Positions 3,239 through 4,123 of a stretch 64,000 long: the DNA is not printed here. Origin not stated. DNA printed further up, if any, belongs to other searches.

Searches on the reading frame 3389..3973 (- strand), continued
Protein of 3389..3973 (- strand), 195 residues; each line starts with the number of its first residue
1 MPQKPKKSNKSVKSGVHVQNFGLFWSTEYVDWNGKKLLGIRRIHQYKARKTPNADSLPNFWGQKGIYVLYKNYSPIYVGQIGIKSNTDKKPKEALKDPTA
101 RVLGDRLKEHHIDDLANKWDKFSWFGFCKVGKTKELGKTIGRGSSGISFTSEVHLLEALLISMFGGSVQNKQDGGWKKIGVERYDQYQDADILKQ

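Call 94: search_protein_families(library=padloc, proteins=[L097:2970-4694:+, L097:4704-8078:+, L097:8079-9992:+, L096:2095-4434:+, L096:4439-6526:+, L096:10593-11990:+], max_evalue=0.00001)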
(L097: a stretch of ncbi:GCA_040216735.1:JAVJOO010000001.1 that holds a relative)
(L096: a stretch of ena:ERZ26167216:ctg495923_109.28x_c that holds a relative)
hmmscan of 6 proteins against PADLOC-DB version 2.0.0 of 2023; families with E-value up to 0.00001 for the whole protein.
L097:2970-4694:+ (574 aa): 5 families
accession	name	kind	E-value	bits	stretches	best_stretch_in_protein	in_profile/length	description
PDLC03813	RTasNERD-Hel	-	8.5e-38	128.7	1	1-564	1-514/519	DRT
PDLC01087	C3a187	-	1.3e-12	45.4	1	8-287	10-264/559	NERD+UvrD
PDLC02350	AbiO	-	1.4e-08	32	0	218-270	179-230/468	AbiO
PDLC02372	Nhi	-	2.8e-07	27.6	0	218-271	183-237/470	-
PDLC00107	GajB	-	4.9e-06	23.4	0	492-532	461-501/587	UrvD helicase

L097:4704-8078:+ (1124 aa): 10 families
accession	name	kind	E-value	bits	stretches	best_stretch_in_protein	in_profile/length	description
PDLC02575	DrmA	-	2e-226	751.7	2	690-1106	392-823/837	DrmA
PDLC02571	DrmA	-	1.4e-194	647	3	691-1025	847-1178/1282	DrmA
PDLC02567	DrmA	-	2e-146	487.3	2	690-1024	1276-1628/1750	DrmA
PDLC02577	DrmA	-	2.2e-112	374.5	2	690-1013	229-570/697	DrmA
PDLC02568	DrmA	-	1.9e-83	279.1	2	691-1048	149-525/611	DrmA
PDLC02576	DrmA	-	1.1e-65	220.1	3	444-686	486-726/1235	DrmA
PDLC02574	DrmA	-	1.3e-44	150.2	1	900-1057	34-200/269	DrmA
PDLC02569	DrmA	-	4.2e-09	32.7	1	898-1009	825-937/1095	DrmA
PDLC02896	DpdJ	-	9.7e-09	31.4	1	490-743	189-416/1487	DpdJ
PDLC02573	DrmA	-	2.4e-07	27.2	1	901-985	793-878/1018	DrmA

L097:8079-9992:+ (637 aa): 4 families
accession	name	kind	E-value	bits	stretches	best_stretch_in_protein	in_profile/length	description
PDLC02583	DrmB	-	3.5e-81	272.1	1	6-619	6-603/606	DrmB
PDLC02579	DrmB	-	4.9e-58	194.5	1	350-629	30-313/314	DrmB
PDLC02584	DrmB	-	9.1e-57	190.9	1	193-629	7-442/445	DrmB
PDLC02582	DrmB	-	2.7e-07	27.6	1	492-620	524-635/649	DrmB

L096:2095-4434:+ (779 aa): 30 families (the best 25 are shown)
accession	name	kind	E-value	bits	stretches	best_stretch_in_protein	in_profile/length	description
PDLC03632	MTase_III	-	0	1219.4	1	1-779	174-983/983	Type III methyltransferase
PDLC03636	MTase_III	-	8.7e-33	111.9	2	64-179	89-201/575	Type III methyltransferase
PDLC03354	MTase_II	-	9.3e-33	111.8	1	5-350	76-388/425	Type II methyltransferase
PDLC03644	MTase_III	-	5.6e-28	96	2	11-158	58-200/542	Type III methyltransferase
PDLC03635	MTase_III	-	2e-27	94.2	2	68-153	267-357/708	Type III methyltransferase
PDLC03633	MTase_III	-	2.3e-27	93.9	2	8-147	94-231/616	Type III methyltransferase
PDLC03300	MTase_II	-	2.1e-26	90.7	2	12-150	29-168/302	Type II methyltransferase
PDLC03339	MTase_II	-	1.8e-24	84.2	2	56-177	48-167/399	Type II methyltransferase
PDLC03634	MTase_III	-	2.6e-24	84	1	11-160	114-264/621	Type III methyltransferase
PDLC03638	MTase_III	-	4.9e-20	69.4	1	67-332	429-665/816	Type III methyltransferase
PDLC03371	MTase_II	-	5.2e-19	66.8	1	286-345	194-253/260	Type II methyltransferase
PDLC03641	MTase_III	-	2.1e-18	64.2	1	13-157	126-275/657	Type III methyltransferase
PDLC03637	MTase_III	-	2.3e-14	51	1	10-147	140-266/513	Type III methyltransferase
PDLC03738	oMTase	-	7.6e-14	49.2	1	286-346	207-267/376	orphan methyltransferase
PDLC03216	MTase_II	-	2.6e-13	47.7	1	286-346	197-257/364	Type II methyltransferase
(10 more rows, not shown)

L096:4439-6526:+ (695 aa): 26 families (the best 25 are shown)
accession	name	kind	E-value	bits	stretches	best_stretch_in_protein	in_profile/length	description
PDLC01087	C3a187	-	8.2e-25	85.6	2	439-691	319-551/559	NERD+UvrD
PDLC00132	GajB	-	1e-22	78.6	2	237-518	4-298/625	UrvD helicase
PDLC03802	RTasHel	-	1.5e-19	68.3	1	248-586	16-326/675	DRT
PDLC00117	GajB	-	2.4e-18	64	2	610-681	510-573/604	UrvD helicase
PDLC00114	GajB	-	1e-17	62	2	237-603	8-380/635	UrvD helicase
PDLC00104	GajB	-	6e-13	46.4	1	588-681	479-562/574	UrvD helicase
PDLC00127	GajB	-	1.1e-11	42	1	612-681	503-565/594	UrvD helicase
PDLC00121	GajB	-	1.4e-11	41.6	0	256-334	24-104/565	UrvD helicase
PDLC00107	GajB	-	3.2e-11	40.5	1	604-682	469-556/587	UrvD helicase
PDLC00123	GajB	-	8.4e-11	39.2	1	602-680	429-505/540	UrvD helicase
PDLC00103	GajB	-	1.2e-10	39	0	433-586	205-358/612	UrvD helicase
PDLC00135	GajB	-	9.9e-10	35.9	1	605-692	503-589/603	UrvD helicase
PDLC00130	GajB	-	1.2e-09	35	1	615-682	509-568/589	UrvD helicase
PDLC00112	GajB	-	2.5e-09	34.3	0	614-683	494-557/581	UrvD helicase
PDLC00129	GajB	-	5.6e-09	33.1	0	440-532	227-320/594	UrvD helicase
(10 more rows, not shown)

L096:10593-11990:+ (465 aa): 0 families

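Call 98: search_solved_structures(query=A6, max_evalue=10, show_alignments=3)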
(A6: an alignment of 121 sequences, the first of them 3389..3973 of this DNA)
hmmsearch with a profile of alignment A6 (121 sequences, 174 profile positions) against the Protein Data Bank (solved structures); distinct sequences matched with E-value up to 10: 0.
